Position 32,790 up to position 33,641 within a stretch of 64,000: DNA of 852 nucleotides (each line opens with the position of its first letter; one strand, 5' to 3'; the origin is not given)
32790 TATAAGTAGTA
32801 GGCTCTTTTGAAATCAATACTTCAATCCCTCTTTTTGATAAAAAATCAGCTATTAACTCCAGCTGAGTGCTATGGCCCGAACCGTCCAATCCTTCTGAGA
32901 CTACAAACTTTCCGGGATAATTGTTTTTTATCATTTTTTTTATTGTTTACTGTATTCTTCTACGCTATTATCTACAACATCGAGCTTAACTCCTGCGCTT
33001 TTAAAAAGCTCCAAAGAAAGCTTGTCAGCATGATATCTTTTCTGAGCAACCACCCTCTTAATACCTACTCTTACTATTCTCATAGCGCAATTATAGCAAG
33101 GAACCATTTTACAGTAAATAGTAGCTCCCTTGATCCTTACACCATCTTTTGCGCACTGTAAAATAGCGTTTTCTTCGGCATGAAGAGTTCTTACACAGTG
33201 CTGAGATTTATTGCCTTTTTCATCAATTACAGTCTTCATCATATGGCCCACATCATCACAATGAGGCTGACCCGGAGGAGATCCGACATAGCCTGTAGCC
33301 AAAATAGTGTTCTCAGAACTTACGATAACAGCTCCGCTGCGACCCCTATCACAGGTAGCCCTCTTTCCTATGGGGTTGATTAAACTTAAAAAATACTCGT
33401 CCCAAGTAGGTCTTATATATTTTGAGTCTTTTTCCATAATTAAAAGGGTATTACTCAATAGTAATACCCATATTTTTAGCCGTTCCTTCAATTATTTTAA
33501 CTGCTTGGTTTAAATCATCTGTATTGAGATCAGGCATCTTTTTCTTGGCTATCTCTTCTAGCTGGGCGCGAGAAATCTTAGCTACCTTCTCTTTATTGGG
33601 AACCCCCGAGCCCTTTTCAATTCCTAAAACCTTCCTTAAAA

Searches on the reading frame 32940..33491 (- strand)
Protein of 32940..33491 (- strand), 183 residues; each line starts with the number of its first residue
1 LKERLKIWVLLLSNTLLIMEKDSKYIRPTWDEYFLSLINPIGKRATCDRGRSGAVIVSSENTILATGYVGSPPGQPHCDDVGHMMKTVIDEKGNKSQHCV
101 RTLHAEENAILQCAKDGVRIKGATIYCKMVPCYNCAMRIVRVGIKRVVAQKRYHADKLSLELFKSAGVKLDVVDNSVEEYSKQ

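Call 49: search_protein_families(library=pfam, proteins=[window:32940-33491:-], max_evalue=0.001)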
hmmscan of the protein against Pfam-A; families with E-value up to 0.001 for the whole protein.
window:32940-33491:- (183 aa): 2 families
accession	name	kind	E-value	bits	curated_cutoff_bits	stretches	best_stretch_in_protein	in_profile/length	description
PF00383.29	dCMP_cyt_deam_1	-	1.7e-22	79.6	25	1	29-149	2-100/102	Cytidine and deoxycytidylate deaminase zinc-binding region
PF14437.12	MafB19-deam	-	4.5e-12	46.5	27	1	30-152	3-102/142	MafB19-like deaminase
